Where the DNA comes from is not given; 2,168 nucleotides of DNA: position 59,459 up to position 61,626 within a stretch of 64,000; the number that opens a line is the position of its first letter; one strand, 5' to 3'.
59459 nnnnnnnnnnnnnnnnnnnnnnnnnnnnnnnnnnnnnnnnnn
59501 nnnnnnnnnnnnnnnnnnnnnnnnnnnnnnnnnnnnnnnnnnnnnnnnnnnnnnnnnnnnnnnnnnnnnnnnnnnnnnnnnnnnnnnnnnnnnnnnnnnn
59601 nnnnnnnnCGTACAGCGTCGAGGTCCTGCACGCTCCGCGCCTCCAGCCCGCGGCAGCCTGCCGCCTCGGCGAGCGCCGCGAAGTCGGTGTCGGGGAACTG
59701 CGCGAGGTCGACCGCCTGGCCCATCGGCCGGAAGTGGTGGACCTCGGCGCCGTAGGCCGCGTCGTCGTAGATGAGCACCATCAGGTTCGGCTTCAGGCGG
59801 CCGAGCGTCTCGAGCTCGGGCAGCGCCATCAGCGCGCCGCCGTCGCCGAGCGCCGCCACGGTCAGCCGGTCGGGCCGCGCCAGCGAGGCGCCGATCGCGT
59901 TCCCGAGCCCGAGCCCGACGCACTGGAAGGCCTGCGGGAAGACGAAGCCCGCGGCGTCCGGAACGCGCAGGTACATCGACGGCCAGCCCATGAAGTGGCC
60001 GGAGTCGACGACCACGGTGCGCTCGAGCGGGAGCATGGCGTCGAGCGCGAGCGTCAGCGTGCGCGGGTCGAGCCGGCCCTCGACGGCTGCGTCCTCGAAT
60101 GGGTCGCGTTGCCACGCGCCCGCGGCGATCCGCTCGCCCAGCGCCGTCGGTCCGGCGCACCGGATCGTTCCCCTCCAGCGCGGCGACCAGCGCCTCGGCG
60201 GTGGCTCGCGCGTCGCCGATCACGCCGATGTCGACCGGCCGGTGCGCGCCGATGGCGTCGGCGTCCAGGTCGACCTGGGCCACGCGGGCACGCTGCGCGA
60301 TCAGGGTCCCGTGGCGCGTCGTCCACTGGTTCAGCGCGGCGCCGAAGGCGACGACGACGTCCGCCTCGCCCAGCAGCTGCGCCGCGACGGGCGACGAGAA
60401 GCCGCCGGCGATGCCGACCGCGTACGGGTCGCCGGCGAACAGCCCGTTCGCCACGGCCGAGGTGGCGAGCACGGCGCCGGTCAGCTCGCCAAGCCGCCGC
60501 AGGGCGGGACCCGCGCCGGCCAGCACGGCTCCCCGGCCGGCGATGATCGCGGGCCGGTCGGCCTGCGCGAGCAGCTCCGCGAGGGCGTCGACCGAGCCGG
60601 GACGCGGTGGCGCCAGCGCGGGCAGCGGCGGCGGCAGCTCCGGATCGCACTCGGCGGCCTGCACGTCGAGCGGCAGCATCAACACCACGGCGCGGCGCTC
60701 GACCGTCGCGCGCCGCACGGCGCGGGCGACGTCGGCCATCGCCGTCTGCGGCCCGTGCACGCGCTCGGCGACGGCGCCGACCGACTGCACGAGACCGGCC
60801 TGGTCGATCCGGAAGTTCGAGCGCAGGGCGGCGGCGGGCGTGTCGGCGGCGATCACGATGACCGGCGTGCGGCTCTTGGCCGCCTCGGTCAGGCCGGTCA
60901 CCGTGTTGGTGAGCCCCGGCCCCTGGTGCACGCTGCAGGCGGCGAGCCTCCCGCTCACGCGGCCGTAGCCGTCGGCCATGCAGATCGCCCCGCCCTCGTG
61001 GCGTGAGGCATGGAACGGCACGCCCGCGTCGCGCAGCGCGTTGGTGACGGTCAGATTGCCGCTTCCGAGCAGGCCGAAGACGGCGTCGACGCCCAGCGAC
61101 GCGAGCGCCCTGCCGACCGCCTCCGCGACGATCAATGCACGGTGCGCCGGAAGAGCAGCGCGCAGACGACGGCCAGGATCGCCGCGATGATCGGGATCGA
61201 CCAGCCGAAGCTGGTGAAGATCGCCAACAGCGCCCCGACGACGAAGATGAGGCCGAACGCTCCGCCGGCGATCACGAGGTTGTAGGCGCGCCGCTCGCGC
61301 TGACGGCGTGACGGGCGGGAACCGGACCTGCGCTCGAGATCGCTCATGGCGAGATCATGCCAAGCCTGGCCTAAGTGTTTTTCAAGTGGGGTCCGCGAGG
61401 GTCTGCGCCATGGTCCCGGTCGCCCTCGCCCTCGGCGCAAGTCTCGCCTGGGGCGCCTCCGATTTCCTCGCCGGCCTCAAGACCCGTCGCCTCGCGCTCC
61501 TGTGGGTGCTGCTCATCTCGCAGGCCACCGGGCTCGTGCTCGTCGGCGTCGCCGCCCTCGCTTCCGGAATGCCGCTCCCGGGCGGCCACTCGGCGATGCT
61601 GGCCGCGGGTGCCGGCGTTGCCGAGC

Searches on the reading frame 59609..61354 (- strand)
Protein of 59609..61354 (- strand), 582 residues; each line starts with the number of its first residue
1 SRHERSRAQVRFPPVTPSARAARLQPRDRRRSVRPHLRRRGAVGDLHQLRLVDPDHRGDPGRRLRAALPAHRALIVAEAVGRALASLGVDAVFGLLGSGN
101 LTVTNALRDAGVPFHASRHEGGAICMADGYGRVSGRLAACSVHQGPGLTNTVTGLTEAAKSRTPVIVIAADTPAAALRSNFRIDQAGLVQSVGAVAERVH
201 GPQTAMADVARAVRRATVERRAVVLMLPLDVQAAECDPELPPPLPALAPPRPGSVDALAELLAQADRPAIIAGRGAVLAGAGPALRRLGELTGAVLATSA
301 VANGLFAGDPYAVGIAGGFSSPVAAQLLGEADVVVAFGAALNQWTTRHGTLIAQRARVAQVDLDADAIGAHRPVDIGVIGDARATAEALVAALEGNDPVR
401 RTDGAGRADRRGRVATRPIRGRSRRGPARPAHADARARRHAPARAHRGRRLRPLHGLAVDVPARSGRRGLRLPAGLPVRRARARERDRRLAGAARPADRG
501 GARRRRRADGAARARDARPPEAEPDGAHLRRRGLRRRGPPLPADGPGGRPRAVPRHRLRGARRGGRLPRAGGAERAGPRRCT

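Call 39: search_protein_families(library=pfam, proteins=[window:59609-61354:-], max_evalue=0.01)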
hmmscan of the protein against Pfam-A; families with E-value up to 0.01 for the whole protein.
window:59609-61354:- (582 aa): 2 families
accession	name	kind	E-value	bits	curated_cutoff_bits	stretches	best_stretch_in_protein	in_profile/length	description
PF02776.23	TPP_enzyme_N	-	1.2e-30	106.2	26.8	1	76-178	3-106/119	Thiamine pyrophosphate enzyme, N-terminal TPP binding domain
PF00205.28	TPP_enzyme_M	-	2.5e-27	95.7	30.4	1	255-389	1-137/137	Thiamine pyrophosphate enzyme, central domain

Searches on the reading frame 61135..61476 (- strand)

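Call 40: search_protein_families(library=pfam, proteins=[window:61135-61476:-], max_evalue=0.01)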
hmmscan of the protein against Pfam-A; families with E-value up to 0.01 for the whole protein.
window:61135-61476:- (114 aa): 4 families
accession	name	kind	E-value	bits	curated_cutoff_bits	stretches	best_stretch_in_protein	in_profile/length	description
PF00487.30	FA_desaturase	-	0.0017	18.6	29.7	1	18-105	86-177/253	Fatty acid desaturase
PF07690.21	MFS_1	-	0.0017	17.8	33.4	1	60-109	116-171/347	Major Facilitator Superfamily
PF25587.1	Rv2743c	-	0.0038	17.4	27.7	1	41-108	5-72/237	Rv2743c family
PF20990.2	DUF2207_C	-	0.0061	16.7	33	1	53-111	129-187/247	Predicted membrane protein (DUF2207) C-terminal domain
